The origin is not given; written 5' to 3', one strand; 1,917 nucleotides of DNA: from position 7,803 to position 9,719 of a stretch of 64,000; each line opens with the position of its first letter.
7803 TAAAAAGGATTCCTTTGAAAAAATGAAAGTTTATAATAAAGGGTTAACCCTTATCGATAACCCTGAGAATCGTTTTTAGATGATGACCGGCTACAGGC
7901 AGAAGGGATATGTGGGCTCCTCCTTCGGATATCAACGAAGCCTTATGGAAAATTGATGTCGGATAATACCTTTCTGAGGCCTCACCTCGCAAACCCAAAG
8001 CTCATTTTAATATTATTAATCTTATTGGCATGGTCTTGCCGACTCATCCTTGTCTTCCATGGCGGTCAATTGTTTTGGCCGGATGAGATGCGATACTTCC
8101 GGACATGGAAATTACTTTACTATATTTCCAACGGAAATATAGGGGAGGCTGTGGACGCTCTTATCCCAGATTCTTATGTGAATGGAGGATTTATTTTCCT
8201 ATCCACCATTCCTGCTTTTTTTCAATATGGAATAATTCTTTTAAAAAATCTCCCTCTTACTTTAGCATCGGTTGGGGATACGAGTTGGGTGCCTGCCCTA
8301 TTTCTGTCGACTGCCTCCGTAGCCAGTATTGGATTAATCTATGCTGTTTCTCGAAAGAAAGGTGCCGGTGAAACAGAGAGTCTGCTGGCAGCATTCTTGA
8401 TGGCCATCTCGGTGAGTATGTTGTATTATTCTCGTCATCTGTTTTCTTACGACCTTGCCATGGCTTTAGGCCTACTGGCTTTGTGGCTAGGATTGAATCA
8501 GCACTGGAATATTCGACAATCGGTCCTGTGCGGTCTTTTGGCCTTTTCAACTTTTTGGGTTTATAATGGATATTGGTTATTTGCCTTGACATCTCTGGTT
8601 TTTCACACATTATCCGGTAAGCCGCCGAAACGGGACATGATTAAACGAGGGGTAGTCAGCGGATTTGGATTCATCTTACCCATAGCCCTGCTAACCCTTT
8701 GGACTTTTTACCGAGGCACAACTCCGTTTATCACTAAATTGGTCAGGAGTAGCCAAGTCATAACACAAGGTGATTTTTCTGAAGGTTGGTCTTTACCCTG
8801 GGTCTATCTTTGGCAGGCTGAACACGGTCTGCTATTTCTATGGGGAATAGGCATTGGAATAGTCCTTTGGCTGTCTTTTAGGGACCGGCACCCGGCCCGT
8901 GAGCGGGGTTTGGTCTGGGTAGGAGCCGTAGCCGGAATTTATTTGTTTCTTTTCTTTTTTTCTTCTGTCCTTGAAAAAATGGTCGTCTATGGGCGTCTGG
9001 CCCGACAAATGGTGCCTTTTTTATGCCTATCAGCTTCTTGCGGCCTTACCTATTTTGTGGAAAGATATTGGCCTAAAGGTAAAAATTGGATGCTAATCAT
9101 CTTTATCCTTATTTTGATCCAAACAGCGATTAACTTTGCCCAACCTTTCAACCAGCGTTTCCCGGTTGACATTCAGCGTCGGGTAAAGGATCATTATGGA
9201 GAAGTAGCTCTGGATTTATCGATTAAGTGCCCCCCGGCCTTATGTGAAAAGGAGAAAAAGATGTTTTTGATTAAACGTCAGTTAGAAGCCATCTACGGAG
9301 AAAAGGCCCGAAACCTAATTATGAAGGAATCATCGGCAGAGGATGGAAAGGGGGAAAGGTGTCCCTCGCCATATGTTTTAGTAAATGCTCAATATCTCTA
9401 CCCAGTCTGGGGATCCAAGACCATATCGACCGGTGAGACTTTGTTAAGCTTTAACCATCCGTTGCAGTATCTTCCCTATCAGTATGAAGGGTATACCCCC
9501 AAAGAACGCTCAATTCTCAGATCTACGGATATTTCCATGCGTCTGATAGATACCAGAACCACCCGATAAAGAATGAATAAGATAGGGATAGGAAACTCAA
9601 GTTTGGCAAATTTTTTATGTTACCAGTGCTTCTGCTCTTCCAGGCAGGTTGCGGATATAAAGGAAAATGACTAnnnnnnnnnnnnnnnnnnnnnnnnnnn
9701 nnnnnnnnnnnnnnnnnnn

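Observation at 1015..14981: Arn/Gtr-like lipid-carrier aminosugar modification cluster with three GT-C membrane transferases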

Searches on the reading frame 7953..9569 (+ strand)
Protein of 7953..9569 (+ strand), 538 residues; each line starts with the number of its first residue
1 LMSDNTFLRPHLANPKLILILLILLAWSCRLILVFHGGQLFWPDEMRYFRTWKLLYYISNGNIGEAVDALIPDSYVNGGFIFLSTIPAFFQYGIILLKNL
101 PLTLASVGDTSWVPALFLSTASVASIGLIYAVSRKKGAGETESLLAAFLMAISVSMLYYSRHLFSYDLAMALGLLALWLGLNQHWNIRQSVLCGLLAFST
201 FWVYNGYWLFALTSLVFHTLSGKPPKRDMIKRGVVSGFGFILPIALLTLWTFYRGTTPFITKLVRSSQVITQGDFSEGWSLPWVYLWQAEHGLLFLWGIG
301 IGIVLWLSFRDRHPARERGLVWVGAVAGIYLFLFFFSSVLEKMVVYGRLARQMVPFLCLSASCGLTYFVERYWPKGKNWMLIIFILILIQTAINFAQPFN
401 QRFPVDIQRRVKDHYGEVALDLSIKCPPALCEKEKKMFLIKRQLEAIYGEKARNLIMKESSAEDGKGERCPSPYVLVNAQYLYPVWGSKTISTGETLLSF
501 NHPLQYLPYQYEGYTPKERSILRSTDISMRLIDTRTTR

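Call 3: search_protein_families(library=pfam, proteins=[window:7953-9569:+], max_evalue=0.01)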
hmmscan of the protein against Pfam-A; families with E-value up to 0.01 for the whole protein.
window:7953-9569:+ (538 aa): 0 families

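Call 5: search_protein_families(library=ncbifam, proteins=[window:7953-9569:+], max_evalue=0.01)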
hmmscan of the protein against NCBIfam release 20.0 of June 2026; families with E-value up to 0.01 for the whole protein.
window:7953-9569:+ (538 aa): 1 family
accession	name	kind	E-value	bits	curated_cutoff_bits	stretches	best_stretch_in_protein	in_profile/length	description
TIGR03663.1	TIGR03663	subfamily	0.0011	18.1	126.25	1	126-190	84-147/435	flippase activity-associated protein Agl23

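Call 10: search_solved_structures(query=window:7956-9569:+, max_evalue=10)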
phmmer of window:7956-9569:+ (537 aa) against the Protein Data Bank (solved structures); distinct sequences matched with E-value up to 10: 2.
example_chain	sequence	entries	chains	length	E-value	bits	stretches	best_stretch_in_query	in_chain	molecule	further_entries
4hwg_A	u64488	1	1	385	0.34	12.7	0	386-445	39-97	UDP-N-acetylglucosamine 2-epimerase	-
8fsl_A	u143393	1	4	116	0.46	12.2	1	314-378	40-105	VH domain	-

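Call 13: find_homologous_proteins(query=window:7956-9569:+)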
Query window:7956-9569:+ (537 aa): 80 proteins with E <= 0.001 among 8000 candidates.
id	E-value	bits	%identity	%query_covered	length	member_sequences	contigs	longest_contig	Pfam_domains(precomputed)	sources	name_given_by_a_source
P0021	0.0e+0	1077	100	88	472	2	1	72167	-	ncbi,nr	ncbi:MAG: hypothetical protein HY879_03705 [Deltaproteobacteria bacterium]|nr:hypothetical protein [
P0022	2.2e-274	929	79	100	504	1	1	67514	-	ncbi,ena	-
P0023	2.6e-120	421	42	96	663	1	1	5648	-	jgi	jgi:hypothetical protein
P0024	1.1e-113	399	42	94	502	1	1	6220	-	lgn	-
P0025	4.1e-113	397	41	96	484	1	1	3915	-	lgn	-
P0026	1.9e-112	395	40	97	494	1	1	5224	-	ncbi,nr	ncbi:MAG: hypothetical protein M1482_12695 [Chloroflexi bacterium]|nr:hypothetical protein [Chlorofl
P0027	2.8e-111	391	41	96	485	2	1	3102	PF13231.13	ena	-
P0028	3.3e-111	391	41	96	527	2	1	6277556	-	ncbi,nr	ncbi:hypothetical protein SAMN05444166_4778 [Singulisphaera sp. GP187]|nr:hypothetical protein SAMN0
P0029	2.4e-107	378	41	94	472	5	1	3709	-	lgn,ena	-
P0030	4.5e-107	377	38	98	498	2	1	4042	-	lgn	-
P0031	1.5e-103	365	39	97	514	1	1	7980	-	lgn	-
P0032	5.6e-103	364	39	93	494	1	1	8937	-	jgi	jgi:hypothetical protein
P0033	3.4e-100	354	37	97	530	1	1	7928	-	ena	-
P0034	1.2e-96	343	42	95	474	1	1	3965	-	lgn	-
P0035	3.7e-91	325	37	99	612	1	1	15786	PF13358.13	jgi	jgi:hypothetical protein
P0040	2.0e-78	283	37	96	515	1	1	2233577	-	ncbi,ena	-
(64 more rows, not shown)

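Call 18: search_solved_structures(query=A2, max_evalue=10)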
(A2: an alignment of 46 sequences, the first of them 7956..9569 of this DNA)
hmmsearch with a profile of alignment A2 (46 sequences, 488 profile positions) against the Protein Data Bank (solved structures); distinct sequences matched with E-value up to 10: 0.

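Call 22: find_encoding_contigs(protein=P0028, flank=8000, max_places=1)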
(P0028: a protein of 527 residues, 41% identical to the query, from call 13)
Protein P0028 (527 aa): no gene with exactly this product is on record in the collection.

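Call 23: find_encoding_contigs(protein=P0040, flank=8000, max_places=1)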
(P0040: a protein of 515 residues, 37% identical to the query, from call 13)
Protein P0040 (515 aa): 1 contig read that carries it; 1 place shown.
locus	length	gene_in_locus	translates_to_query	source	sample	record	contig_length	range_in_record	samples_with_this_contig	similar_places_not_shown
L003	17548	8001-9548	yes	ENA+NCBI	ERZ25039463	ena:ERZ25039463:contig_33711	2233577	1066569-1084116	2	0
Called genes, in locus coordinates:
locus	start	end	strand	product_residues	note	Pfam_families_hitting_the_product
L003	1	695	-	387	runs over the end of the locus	PF12704:MacB_PCD (weak), PF02687:FtsX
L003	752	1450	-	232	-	PF00005:ABC_tran, PF13304:AAA_21 (faint)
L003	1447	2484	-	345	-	PF05544:Pro_racemase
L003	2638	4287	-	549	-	PF00395:SLH (faint)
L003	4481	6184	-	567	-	PF00395:SLH (faint)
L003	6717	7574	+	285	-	PF00990:GGDEF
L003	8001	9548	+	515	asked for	-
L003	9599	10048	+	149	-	PF07606:DUF1569 (weak)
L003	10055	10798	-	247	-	PF00072:Response_reg, PF04397:LytTR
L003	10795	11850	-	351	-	PF06580:His_kinase, PF02518:HATPase_c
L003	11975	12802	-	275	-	-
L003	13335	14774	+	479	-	PF27133:YfdI_N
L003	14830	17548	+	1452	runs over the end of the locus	PF00072:Response_reg, PF00989:PAS, PF08448:PAS_4, PF13188:PAS_8, PF13426:PAS_9, PF00989:PAS, PF08448:PAS_4, PF00989:PAS, +17 more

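Call 24: find_related_loci(query=A2, collection=genome_contigs, flank=10000)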
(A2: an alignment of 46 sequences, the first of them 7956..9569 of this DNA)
Query A2 (537 aa) in genome_contigs; peptide patterns used: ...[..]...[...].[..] (x = any residue, [..] = any of these).
87 stretches matched a pattern; 83 encode a relative of the query (tblastn E <= 1e-3); the best 80 are kept; 80 distinct loci.
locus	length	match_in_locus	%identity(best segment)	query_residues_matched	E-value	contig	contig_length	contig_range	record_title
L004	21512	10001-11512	79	1-537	0e+0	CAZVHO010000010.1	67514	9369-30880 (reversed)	MAG TPA_asm: uncultured Thermodesulfobacteriota bacterium isolate binchicken_co266_158 genome assembly, contig: NODE_892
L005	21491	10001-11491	42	25-534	3e-116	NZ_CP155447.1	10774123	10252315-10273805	Singulisphaera sp. Ch08 chromosome, complete genome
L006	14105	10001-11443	40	20-536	4e-110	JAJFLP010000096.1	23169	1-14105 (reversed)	MAG: Verrucomicrobia bacterium isolate OFTM198 OFTM198_95, whole genome shotgun sequence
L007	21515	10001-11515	41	15-532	8e-110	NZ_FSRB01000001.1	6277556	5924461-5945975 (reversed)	Singulisphaera sp. GP187, whole genome shotgun sequence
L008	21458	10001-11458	41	24-533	3e-105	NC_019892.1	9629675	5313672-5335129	Singulisphaera acidiphila DSM 18658, complete sequence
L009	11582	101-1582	38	21-534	8e-88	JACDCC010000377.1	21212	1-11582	MAG: Chthoniobacterales bacterium isolate MGR_bin298 SD2897-2912_k127_6398000, whole genome shotgun sequence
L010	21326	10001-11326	37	18-531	3e-83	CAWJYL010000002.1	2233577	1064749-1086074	MAG: uncultured Acidobacteriota bacterium isolate MFD00822.bin.1.75 genome assembly, contig: contig_33711, whole genome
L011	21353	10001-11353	35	9-531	3e-81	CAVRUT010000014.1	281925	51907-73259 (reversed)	MAG: uncultured Acidobacteriota bacterium isolate MFD02809.bin.3.107 genome assembly, contig: contig_86565, whole genome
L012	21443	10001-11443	35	36-537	3e-77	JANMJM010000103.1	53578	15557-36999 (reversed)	MAG: Vicinamibacteria bacterium isolate OTE_64_metabat_411 OTE_64_k141_4040833, whole genome shotgun sequence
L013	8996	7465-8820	35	17-532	4e-74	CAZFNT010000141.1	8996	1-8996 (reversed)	MAG TPA_asm: uncultured Gemmatimonadota bacterium isolate SRP308112_co1_6 genome assembly, contig: NODE_14859_length_899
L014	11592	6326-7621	34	29-531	4e-72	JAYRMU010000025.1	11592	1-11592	MAG: Thermoanaerobaculia bacterium isolate XM2_XAASGE4bin.10 k141_365889, whole genome shotgun sequence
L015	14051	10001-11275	34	36-531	1e-71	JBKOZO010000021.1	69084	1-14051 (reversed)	MAG: Acidobacteriota bacterium isolate GB_HAYS_MAG_00032 GB_HAYS_000001504112, whole genome shotgun sequence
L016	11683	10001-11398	32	17-535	1e-70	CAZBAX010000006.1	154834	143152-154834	MAG TPA_asm: uncultured Anaerolinea sp. isolate SRP287051_co2_135 genome assembly, contig: NODE_178_length_154834_cov_24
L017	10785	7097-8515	32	4-534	3e-70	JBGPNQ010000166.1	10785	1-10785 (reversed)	MAG: Anaerolineae bacterium isolate OBJ_0618_7090110_210 k141_3741975_length_10785_cov_10.1617, whole genome shotgun seq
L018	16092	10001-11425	33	4-534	1e-69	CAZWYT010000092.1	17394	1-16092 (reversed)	MAG TPA_asm: uncultured Planctomycetales bacterium isolate binchicken_co119_111 genome assembly, contig: NODE_3986_lengt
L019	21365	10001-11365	33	7-531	2e-69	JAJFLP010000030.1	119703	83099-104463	MAG: Verrucomicrobia bacterium isolate OFTM198 OFTM198_29, whole genome shotgun sequence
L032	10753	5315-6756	42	18-536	1e-61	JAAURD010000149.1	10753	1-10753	MAG: Chloroflexaceae bacterium isolate RM2_2_1 NODE_779_length_10753_cov_5.301619, whole genome shotgun sequence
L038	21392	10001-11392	33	17-534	1e-59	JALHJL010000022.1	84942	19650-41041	MAG: Phycisphaerales bacterium isolate 7-NCT_044 scaffold_236, whole genome shotgun sequence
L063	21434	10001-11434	31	12-531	7e-47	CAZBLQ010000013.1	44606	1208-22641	MAG TPA_asm: uncultured Oleiharenicola sp. isolate binchicken_co54_19 genome assembly, contig: NODE_1395_length_44606_co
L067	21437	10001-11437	29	14-535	1e-43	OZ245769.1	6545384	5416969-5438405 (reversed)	MAG: Opitutaceae bacterium isolate 87035611-dba6-4fad-85e7-91fe16b41bdc genome assembly, chromosome: 1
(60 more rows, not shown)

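Call 27: predict_structure(alignment_id=A2)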
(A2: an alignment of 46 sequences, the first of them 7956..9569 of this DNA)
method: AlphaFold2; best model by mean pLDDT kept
length: 537 residues; sequences in the alignment: 46
mean_pLDDT: 89.3   pTM: 0.90
mean pLDDT of the five models: 89.3, 89.1, 88.4, 87.3, 87.3
residues with pLDDT >= 90: 413; 70-90: 64; 50-70: 31; < 50: 29
segments of 3 or more residues with pLDDT < 50: 1-10, 451-467
pLDDT, mean of each block of 10 residues (from residue 1): 43 86 97 95 89 91 91 81 96 96 91 97 98 96 97 96 96 98 94 98 95 97 95 98 95 93 82 95 97 96 92 92 98 96 94 98 93 79 91 96 95 93 73 53 56 44 50 94 92 95 97 96 98 85
secondary structure, 60 per line:
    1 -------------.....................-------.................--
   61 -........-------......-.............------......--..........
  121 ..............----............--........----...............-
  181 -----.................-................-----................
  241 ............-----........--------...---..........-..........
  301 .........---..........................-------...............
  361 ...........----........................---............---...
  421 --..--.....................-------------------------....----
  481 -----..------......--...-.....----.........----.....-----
elements in order: H14-34 H42-58 H62-69 H77-82 H84-96 H103-108 H111-134 H139-150 H153-160 H165-179 H186-202 H204-219 H225-252 H258-265 H280-289 H291-309 H313-338 H346-371 H376-399 H403-414 E418-420 H427-447 E473-476 E494-499 H506-510 H515-523 E528-532

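Call 32: fold_search(model_id=the predicted structure, library=pdb)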
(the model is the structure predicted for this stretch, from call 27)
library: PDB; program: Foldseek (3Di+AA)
matches with E <= 10: 338; with E <= 0.001: 17
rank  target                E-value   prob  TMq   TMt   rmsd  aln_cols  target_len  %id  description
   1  8age_A                1.2e-06  1.00  0.42  0.36  12.6       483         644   15  Structure of yeast oligosaccharylransferase complex with acceptor peptide bound (released 2022-12-07)
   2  7oci_F                3.2e-06  1.00  0.46  0.40  11.4       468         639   14  Cryo-EM structure of yeast Ost6p containing oligosaccharyltransferase complex (released 2022-02-16)
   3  6s7t_A                5.9e-06  1.00  0.44  0.35  11.4       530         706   14  Cryo-EM structure of human oligosaccharyltransferase complex OST-B (released 2019-12-18)
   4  6ezn_F                1.5e-05  1.00  0.45  0.38  12.3       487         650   14  Cryo-EM structure of the yeast oligosaccharyltransferase (OST) complex (released 2018-01-17)
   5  9s6t_A                1.6e-05  1.00  0.49  0.54   6.4       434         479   13  Ternary cryo-EM structure of chicken ALG12 with Dol25-PP-GlcNAc2Man7, Dol25-P-Man, and Fab (released 2026-03-18)
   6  6s7o_A                1.9e-05  1.00  0.44  0.37  12.0       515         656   14  Cryo-EM structure of human oligosaccharyltransferase complex OST-A (released 2019-12-18)
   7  8agc_A                2.3e-05  1.00  0.46  0.36  12.5       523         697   14  Structure of yeast oligosaccharylransferase complex with lipid-linked oligosaccharide and non-acceptor peptide bound (released 2022-12-07)
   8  8b6l_I                3.1e-05  1.00  0.47  0.38  12.5       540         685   13  Subtomogram average of the human Sec61-TRAP-OSTA-translocon (released 2022-12-07)
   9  8agb_A                3.4e-05  1.00  0.42  0.37  12.1       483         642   16  Structure of yeast oligosaccharylransferase complex with lipid-linked oligosaccharide bound (released 2022-12-07)
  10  9i5k_A                7.3e-05  1.00  0.49  0.52   7.1       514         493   14  Structure of the Chaetomium thermophilum Pmt4 homodimer (C2 symmetry) (released 2025-12-24)
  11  3wak                  2.2e-04  1.00  0.44  0.30  10.7       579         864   11  Crystal structure of the Archaeoglobus fulgidus oligosaccharyltransferase (O29867_ARCFU) in the apo form (released 2013-10-30)
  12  5gmy_A                2.2e-04  1.00  0.38  0.26  10.9       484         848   11  Crystal structure of the Archaeoglobus fulgidus oligosaccharyltransferase (O29867_ARCFU) tethered with an acceptor pep (released 2017-02-01)
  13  9s6s_A                3.0e-04  1.00  0.47  0.47   9.9       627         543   11  Ternary cryo-EM structure of human ALG9 with Dol25-PP-GlcNAc2Man6, Dol25-P-Man and Fab (released 2026-03-18)
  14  9s6u_A                3.3e-04  1.00  0.52  0.51   9.0       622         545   12  Ternary cryo-EM structure of human ALG9 with Dol25-PP-GlcNAc2Man8, Dol25-P-Man and Fab (released 2026-03-18)
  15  7e9s_A                3.4e-04  1.00  0.43  0.29  11.1       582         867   12  Archaeal oligosaccharyltransferase AglB from Archaeoglobus fulgidus in complex with an inhibitory peptide and a dolich (released 2021-09-08)
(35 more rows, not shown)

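Call 54: search_protein_families(library=pfam, proteins=[L032:8666-10096:+, L032:7713-8666:+, L019:12488-13522:+, L019:13515-14543:+, L019:14510-15268:+, L019:16955-17743:+, L019:19947-21365:+, L019:4045-5469:+, L019:8120-9268:-, L032:1136-3547:+], max_evalue=0.001)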
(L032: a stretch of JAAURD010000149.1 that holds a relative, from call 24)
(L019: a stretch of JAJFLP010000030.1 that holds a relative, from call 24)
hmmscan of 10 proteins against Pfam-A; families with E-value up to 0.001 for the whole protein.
L032:8666-10096:+ (476 aa): 9 families
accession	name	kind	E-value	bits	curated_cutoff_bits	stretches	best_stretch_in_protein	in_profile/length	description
PF03721.20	UDPG_MGDP_dh_N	-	3.7e-33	115.1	27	1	3-194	2-181/187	UDP-glucose/GDP-mannose dehydrogenase family, NAD binding domain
PF00984.24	UDPG_MGDP_dh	-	4.4e-26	91.2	25.4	1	215-305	1-93/94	UDP-glucose/GDP-mannose dehydrogenase family, central domain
PF03446.21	NAD_binding_2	-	5.8e-11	43.1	21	1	4-136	2-108/161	NAD binding domain of 6-phosphogluconate dehydrogenase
PF03720.21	UDPG_MGDP_dh_C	-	4.7e-10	40.2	30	1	328-423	1-101/103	UDP-glucose/GDP-mannose dehydrogenase family, UDP binding domain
PF01210.29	NAD_Gly3P_dh_N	-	2e-07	31.5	23.1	1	4-95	2-87/158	NAD-dependent glycerol-3-phosphate dehydrogenase N-terminus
PF02737.24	3HCDH_N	-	1.5e-06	28.7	22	1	3-71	1-73/180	3-hydroxyacyl-CoA dehydrogenase, NAD binding domain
PF02558.23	ApbA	-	2.1e-05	24.6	22.2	1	4-43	1-39/150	Ketopantoate reductase PanE/ApbA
PF03807.23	F420_oxidored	-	9.7e-05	23.3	21.6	1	4-93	2-75/94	NADP oxidoreductase coenzyme F420-dependent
PF00070.33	Pyr_redox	-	0.00038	21.3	22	0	3-42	1-40/82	Pyridine nucleotide-disulphide oxidoreductase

L032:7713-8666:+ (317 aa): 11 families
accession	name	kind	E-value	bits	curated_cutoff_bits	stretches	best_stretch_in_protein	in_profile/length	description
PF01370.27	Epimerase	-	5.7e-59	199.9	20.9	1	6-244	1-240/240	NAD dependent epimerase/dehydratase family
PF16363.11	GDP_Man_Dehyd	-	9.1e-54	183.6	27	1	7-307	1-332/332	GDP-mannose 4,6 dehydratase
PF01073.25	3Beta_HSD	-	4.9e-28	98.4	22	1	7-229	1-228/280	3-beta hydroxysteroid dehydrogenase/isomerase family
PF02719.21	Polysacc_synt_2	-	3.9e-18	66.1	20.2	1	6-122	1-128/293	Polysaccharide biosynthesis protein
PF04321.23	RmlD_sub_bind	-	7.1e-17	61.8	27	1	5-276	2-244/287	RmlD substrate binding domain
PF07993.18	NAD_binding_4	-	1.1e-15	58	20.1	1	8-194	1-220/258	Male sterility protein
PF13460.12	NAD_binding_10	-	2.1e-14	54.3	27.2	1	10-178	1-143/184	NAD(P)H-binding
PF00106.31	adh_short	-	7.5e-08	32.5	26.6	1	5-168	2-166/195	short chain dehydrogenase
PF08659.16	KR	-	8.1e-08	32.8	22.6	1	5-125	2-139/180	KR domain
PF05368.20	NmrA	-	6.6e-06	26.4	27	1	5-119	4-104/298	NmrA-like family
PF03435.24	Sacchrp_dh_NADP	-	6.4e-05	23.7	25.1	1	7-80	2-77/129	Saccharopine dehydrogenase NADP binding domain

L019:12488-13522:+ (344 aa): 0 families

L019:13515-14543:+ (342 aa): 2 families
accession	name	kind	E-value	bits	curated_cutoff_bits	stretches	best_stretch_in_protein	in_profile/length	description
PF13480.13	Acetyltransf_6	-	1.1e-05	26.1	22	1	180-307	1-138/143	Acetyltransferase (GNAT) domain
PF02388.22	FemAB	-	0.00024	20.5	24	0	179-219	171-211/406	FemAB family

L019:14510-15268:+ (252 aa): 4 families
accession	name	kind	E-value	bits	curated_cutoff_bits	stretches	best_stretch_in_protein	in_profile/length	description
PF13489.12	Methyltransf_23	-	2.9e-15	56.8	27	1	38-206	9-163/164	Methyltransferase domain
PF08242.18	Methyltransf_12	-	3e-09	37.9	30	1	59-145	1-95/98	Methyltransferase domain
PF13649.12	Methyltransf_25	-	5.8e-08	33.8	27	1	58-142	1-93/97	Methyltransferase domain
PF08241.18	Methyltransf_11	-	5.3e-07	30.6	21.2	1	59-148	1-93/95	Methyltransferase domain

L019:16955-17743:+ (262 aa): 1 family
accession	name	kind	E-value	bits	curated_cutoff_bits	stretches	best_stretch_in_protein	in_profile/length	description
PF00483.29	NTP_transferase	-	1.2e-13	51.6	21.2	1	2-226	1-217/245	Nucleotidyl transferase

L019:19947-21365:+ (473 aa): 0 families

L019:4045-5469:+ (474 aa): 1 family
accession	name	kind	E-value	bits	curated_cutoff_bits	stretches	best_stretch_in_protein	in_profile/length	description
PF03559.20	Hexose_dehydrat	-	3e-161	533.4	25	2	21-223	2-203/203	NDP-hexose 2,3-dehydratase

L019:8120-9268:- (382 aa): 1 family
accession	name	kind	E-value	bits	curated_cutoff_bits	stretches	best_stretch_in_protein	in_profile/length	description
PF13472.12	Lipase_GDSL_2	-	3.1e-05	25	32.9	0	108-149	2-47/178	GDSL-like Lipase/Acylhydrolase family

L032:1136-3547:+ (803 aa): 1 family
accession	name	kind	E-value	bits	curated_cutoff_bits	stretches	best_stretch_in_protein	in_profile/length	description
PF09586.16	YfhO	-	1.5e-24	86.9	28.5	2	143-657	101-598/835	Bacterial membrane protein YfhO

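Call 58: search_protein_representatives(alignment_id=A2)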
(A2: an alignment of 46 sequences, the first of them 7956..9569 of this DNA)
Query: 46 sequences, 488 profile positions. Proteins with E-value up to 0.001 (for the whole library): 1649; up to 1e-10: 1075; up to 1e-30: 815. The best 150 are listed.
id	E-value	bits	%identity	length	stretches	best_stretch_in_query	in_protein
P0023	9.6e-191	651.2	-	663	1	6-485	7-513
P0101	2.5e-177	607.0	-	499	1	6-486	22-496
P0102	1.1e-176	604.9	-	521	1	7-486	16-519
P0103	5.6e-176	602.5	-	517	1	13-485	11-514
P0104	2.2e-174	597.3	-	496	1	9-486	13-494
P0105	6.5e-173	592.4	-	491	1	12-485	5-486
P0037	2.1e-172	590.7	-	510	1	5-485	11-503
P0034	9.2e-171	585.3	-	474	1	18-485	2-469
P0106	2.0e-170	584.2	-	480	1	6-485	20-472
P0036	3.2e-169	580.2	-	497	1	5-485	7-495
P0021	2.3e-168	577.4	-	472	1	66-486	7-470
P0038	1.5e-166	571.5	-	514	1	15-485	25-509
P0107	1.5e-165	568.1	-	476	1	1-484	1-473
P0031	2.2e-165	567.6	-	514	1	11-486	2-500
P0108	2.6e-165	567.4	-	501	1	6-486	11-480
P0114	3.1e-161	553.9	-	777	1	8-486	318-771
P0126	8.6e-158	542.6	-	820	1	5-485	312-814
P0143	8.0e-151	519.6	-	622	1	7-483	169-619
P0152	1.9e-148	511.8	-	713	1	8-486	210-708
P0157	5.2e-147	507.0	-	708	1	6-486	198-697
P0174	2.0e-143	495.1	-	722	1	9-485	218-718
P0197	3.4e-138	477.9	-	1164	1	10-486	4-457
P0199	2.5e-137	475.1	-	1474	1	7-486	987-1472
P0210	1.2e-134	466.2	-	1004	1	7-484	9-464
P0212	4.4e-134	464.4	-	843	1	8-484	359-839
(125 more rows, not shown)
